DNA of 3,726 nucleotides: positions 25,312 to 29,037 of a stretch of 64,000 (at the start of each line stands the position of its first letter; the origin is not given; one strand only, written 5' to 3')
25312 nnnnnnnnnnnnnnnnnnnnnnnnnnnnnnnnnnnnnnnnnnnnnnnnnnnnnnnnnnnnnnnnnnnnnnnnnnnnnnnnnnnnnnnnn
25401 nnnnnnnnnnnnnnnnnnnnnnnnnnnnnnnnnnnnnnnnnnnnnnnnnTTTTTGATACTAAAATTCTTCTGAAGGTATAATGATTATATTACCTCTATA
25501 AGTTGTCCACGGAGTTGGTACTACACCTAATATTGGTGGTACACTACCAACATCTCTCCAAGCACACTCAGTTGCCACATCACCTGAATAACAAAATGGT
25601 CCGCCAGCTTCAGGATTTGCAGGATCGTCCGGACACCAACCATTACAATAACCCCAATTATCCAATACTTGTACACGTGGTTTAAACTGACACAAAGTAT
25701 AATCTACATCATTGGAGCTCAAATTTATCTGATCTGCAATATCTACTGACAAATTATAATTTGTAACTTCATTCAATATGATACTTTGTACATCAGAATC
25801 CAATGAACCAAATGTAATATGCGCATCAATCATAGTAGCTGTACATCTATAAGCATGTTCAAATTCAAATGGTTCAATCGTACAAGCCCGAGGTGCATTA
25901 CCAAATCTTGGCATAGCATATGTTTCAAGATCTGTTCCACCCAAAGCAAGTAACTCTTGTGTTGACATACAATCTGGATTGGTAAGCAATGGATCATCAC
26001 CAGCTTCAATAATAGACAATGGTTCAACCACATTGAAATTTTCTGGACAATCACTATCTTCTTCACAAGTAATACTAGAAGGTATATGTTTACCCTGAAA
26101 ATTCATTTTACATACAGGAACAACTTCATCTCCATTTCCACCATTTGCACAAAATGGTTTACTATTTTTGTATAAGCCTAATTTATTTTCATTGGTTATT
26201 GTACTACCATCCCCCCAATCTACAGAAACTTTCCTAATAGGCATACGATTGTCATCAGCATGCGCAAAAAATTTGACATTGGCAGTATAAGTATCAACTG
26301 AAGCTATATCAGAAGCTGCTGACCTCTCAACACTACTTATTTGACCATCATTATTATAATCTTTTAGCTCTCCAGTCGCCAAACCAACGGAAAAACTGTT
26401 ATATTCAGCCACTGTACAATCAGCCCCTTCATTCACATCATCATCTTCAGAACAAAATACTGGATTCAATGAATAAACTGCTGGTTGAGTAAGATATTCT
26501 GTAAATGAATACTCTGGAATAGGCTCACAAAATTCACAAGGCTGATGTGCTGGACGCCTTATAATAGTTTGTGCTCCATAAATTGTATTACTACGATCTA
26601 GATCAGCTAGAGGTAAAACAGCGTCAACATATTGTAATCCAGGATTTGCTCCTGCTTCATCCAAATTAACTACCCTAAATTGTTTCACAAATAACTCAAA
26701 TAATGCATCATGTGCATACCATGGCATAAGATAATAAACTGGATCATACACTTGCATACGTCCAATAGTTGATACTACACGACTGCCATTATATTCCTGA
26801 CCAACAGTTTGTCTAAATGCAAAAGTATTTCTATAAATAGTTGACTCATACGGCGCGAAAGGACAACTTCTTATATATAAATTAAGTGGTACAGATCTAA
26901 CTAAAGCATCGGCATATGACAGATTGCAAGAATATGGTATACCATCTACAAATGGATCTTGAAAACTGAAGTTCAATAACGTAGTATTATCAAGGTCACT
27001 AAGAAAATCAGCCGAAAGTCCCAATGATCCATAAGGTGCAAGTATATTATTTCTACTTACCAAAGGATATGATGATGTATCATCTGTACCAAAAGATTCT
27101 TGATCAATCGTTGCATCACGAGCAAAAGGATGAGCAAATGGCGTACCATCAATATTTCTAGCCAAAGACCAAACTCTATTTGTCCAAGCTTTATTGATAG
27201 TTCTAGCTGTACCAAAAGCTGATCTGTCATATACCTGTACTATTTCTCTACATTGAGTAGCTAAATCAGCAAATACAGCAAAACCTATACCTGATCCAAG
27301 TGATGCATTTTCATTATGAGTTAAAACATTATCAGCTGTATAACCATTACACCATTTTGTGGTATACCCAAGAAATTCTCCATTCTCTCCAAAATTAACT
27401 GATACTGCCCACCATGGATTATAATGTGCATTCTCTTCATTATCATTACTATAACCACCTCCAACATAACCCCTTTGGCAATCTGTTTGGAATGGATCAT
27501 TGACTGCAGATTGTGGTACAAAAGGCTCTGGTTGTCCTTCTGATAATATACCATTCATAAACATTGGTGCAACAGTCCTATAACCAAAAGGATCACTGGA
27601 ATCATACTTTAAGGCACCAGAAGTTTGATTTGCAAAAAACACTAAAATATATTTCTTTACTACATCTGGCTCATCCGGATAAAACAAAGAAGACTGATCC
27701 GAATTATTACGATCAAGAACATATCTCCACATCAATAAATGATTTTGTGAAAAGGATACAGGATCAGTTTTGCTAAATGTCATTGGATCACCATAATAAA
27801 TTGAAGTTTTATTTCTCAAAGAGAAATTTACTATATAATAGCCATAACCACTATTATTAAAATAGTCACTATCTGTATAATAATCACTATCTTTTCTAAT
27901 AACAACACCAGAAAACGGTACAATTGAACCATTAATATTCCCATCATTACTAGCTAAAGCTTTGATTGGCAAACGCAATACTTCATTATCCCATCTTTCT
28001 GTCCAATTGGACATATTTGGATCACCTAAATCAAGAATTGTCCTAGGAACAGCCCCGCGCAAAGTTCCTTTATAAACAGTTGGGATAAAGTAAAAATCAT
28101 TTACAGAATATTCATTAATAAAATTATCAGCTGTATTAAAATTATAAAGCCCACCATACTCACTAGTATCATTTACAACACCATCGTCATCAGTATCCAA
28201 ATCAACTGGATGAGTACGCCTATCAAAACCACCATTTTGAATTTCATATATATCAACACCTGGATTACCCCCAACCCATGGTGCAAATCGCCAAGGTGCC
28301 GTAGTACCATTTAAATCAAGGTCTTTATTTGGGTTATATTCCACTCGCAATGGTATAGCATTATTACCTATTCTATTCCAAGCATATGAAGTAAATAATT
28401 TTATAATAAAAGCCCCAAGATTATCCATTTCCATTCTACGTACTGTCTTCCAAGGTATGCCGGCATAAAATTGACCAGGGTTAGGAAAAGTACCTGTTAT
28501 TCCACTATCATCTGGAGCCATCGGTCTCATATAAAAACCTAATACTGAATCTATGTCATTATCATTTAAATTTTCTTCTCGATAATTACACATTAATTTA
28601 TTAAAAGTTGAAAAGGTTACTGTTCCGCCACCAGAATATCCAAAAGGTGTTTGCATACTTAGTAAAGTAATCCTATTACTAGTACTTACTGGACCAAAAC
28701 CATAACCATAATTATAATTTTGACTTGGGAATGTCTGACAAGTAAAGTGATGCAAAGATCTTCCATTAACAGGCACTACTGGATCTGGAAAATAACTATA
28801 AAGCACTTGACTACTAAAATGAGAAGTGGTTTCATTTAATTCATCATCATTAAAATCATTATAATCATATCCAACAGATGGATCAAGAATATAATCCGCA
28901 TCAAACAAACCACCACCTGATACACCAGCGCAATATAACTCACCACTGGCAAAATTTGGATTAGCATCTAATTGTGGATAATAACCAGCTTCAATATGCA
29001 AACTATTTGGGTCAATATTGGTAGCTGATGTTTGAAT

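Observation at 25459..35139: Giant 3226-aa secreted Cys-rich protein that forms the head of the T4SS-like operon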

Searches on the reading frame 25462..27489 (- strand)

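Call 24: search_protein_families(library=pfam, proteins=[window:25462-27489:-], max_evalue=5)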
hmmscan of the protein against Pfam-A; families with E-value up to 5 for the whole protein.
window:25462-27489:- (676 aa): 0 families

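Call 28: search_protein_families(library=ncbifam, proteins=[window:25462-27489:-], max_evalue=1)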
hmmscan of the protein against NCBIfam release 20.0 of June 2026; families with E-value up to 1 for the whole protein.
window:25462-27489:- (676 aa): 1 family
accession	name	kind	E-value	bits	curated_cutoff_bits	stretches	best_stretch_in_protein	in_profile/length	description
NF004516.0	PRK05858.1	equivalog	0.023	13.2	587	1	32-94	383-445/548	acetolactate synthase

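Call 85: search_protein_families(library=phrogs, proteins=[window:25462-27489:-], max_evalue=0.1)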
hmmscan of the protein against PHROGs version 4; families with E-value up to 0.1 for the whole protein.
window:25462-27489:- (676 aa): 0 families

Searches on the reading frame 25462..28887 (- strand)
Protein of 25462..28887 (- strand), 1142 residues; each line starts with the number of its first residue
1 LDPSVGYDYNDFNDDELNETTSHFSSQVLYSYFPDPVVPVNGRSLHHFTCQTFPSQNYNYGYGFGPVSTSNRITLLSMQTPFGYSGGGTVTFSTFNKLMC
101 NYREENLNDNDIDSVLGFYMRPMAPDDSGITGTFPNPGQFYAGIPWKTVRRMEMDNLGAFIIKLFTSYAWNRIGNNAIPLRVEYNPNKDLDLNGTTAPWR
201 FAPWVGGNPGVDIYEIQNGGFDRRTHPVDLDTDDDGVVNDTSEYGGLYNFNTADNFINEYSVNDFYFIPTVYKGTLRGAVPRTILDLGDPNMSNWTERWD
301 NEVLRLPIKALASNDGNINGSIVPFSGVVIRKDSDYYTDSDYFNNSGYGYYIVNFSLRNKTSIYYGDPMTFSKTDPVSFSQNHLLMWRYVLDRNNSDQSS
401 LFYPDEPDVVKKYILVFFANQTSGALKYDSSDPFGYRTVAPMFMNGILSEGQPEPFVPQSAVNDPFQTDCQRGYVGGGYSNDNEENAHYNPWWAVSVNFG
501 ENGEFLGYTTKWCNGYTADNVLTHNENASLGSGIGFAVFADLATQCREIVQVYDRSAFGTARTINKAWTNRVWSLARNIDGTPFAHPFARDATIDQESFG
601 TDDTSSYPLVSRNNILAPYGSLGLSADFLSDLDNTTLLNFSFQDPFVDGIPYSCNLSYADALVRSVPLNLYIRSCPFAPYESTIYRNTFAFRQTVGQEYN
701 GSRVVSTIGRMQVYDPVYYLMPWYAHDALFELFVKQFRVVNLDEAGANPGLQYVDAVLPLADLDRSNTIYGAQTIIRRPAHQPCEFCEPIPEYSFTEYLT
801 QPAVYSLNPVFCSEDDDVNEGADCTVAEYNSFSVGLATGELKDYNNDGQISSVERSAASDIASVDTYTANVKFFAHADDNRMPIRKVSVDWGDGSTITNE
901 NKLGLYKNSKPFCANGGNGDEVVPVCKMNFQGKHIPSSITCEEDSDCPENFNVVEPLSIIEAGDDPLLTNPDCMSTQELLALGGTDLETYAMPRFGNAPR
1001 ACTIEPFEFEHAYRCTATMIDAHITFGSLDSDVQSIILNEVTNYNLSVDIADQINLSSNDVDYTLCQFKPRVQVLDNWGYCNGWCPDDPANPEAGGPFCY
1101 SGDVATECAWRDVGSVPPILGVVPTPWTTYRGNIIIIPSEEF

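Call 62: search_solved_structures(query=A5, max_evalue=10)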
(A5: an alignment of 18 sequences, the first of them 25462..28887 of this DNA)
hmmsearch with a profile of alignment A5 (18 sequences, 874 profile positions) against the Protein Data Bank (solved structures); distinct sequences matched with E-value up to 10: 1.
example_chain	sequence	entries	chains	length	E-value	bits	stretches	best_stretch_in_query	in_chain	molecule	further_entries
4f37_F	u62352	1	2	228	0.54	12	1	496-596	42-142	Im7 immunity protein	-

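Call 76: predict_structure(alignment_id=A5)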
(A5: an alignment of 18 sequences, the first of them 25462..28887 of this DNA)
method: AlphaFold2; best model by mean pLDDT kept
length: 1142 residues; sequences in the alignment: 18
mean_pLDDT: 52.3   pTM: 0.49
mean pLDDT of the five models: 52.3, 52.0, 51.9, 49.6, 48.7
residues with pLDDT >= 90: 34; 70-90: 229; 50-70: 259; < 50: 620
segments of 3 or more residues with pLDDT < 50: 1-25, 35-92, 101-131, 136-141, 186-197, 206-219, 232-243, 333-354, 356-376, 422-436, 473-488, 517-530, 545-799, 816-821, 852-857, 879-882, 900-908, 916-919, 953-968, 985-990, 993-997, 1022-1046, 1056-1060, 1091-1094, 1102-1106, 1109-1125
pLDDT, mean of each block of 10 residues (from residue 1): 30 32 50 48 45 35 30 34 32 56 40 39 44 48 55 59 71 73 56 48 55 40 69 43 57 69 88 65 71 58 87 70 76 42 38 43 33 47 81 85 84 88 43 51 71 76 82 40 44 90 87 58 36 78 50 38 34 33 36 38 36 34 35 35 32 28 28 29 34 32 30 32 35 36 35 26 31 36 43 42 76 54 70 78 66 50 78 68 63 61 42 53 66 62 72 42 42 70 50 49 66 71 45 44 48 51 69 67 57 52 49 40 58 74 50
secondary structure, 60 per line:
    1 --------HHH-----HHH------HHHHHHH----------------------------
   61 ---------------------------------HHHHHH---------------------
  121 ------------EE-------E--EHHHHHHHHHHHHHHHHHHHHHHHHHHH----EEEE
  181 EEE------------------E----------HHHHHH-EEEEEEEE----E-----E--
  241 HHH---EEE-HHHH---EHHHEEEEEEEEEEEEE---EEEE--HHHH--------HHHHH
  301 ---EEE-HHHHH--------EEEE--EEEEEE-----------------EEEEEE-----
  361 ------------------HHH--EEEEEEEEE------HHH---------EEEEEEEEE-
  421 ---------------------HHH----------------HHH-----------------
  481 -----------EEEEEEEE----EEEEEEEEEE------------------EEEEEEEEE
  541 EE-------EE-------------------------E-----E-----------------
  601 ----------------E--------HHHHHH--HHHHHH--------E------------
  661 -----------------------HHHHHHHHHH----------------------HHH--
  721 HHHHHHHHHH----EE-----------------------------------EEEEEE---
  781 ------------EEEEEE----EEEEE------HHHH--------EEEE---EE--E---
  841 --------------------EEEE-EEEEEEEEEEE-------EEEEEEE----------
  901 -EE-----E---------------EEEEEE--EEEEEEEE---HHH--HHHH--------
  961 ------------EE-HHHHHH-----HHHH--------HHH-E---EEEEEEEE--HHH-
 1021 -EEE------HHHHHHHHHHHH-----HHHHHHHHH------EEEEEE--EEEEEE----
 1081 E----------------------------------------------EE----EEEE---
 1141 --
elements in order (helices of 4 or more, strands of 3 or more residues): H26-32 H94-99 H146-172 E177-183 H213-218 E220-227 E247-249 H251-254 E262-274 E278-281 H284-287 H296-300 E304-306 H308-312 E321-324 E327-332 E350-355 E384-392 E411-419 E492-499 E504-513 E532-542 H626-631 H634-639 H684-693 H721-730 E772-777 E793-798 E803-807 H814-817 E826-829 E861-864 E866-876 E884-890 E925-930 E933-940 H949-952 H976-981 H987-990 E1007-1014 E1022-1024 H1031-1042 H1048-1056 E1063-1068 E1071-1076 E1134-1137

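Call 78: fold_search(model_id=the predicted structure, library=pdb)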
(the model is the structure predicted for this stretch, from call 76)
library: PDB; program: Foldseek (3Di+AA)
matches with E <= 10: 213; with E <= 0.001: 0
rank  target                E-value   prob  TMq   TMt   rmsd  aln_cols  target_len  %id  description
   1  3edp_A                8.1e-01  0.03  0.04  0.11  21.2       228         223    8  The crystal structure of the protein lin2111 (functionally unknown) from Listeria innocua Clip11262 (released 2008-09-16)
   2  3edp_B                9.5e-01  0.03  0.03  0.12  20.3       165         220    7  The crystal structure of the protein lin2111 (functionally unknown) from Listeria innocua Clip11262 (released 2008-09-16)
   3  3rd7_B                1.3e+00  0.01  0.04  0.12  22.6       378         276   10  Crystal structure of acyl-coa thioesterase from mycobacterium avium (released 2011-06-08)
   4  2ikk_B                1.6e+00  0.03  0.03  0.16  16.5       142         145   10  Structural Genomics, the crystal structure of the C-terminal domain of Yurk from Bacillus subtilis subsp. subtilis str (released 2006-10-31)
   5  3ddv_B                1.6e+00  0.03  0.03  0.17  19.1       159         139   10  The crystal structure of the transcriptional regulator (GntR family) from Enterococcus faecalis V583 (released 2008-10-07)
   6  1pu5_A                2.0e+00  0.02  0.04  0.19  19.5       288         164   10  GM2-activator Protein crystal structure (released 2004-06-29)
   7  5ltp_B                2.0e+00  0.01  0.03  0.11  22.1       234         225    9  Structure of the Yellow-Green Fluorescent Protein mNeonGreen from Branchiostoma lanceolatum at the acidic pH 4.5 (released 2016-12-21)
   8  9vzk_L                2.1e+00  0.01  0.04  0.12  14.9       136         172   11  Cryo-EM structure of bacteriophage P1 baseplate in C3 (released 2025-10-22)
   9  3wea_A                2.3e+00  0.01  0.03  0.17  16.1       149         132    9  Crystal structure of a Niemann-Pick type C2 protein from Japanese carpenter ant (released 2014-02-05)
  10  5ltp_C                2.4e+00  0.01  0.03  0.11  21.9       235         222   10  Structure of the Yellow-Green Fluorescent Protein mNeonGreen from Branchiostoma lanceolatum at the acidic pH 4.5 (released 2016-12-21)
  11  7z7o_A                2.5e+00  0.01  0.03  0.10  22.9       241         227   11  Structure of the fluorescent protein NeonCyan0.95 at pH 7.5 (released 2022-05-04)
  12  5ltp_D                2.7e+00  0.01  0.04  0.13  23.1       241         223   12  Structure of the Yellow-Green Fluorescent Protein mNeonGreen from Branchiostoma lanceolatum at the acidic pH 4.5 (released 2016-12-21)
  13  1pu5_C                3.1e+00  0.02  0.04  0.18  19.8       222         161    9  GM2-activator Protein crystal structure (released 2004-06-29)
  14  7z7o_C                3.1e+00  0.01  0.03  0.10  21.7       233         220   10  Structure of the fluorescent protein NeonCyan0.95 at pH 7.5 (released 2022-05-04)
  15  1ln1                  3.3e+00  0.04  0.04  0.17   9.1       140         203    5  Crystal Structure of Human Phosphatidylcholine Transfer Protein in Complex with Dilinoleoylphosphatidylcholine (released 2002-06-26)
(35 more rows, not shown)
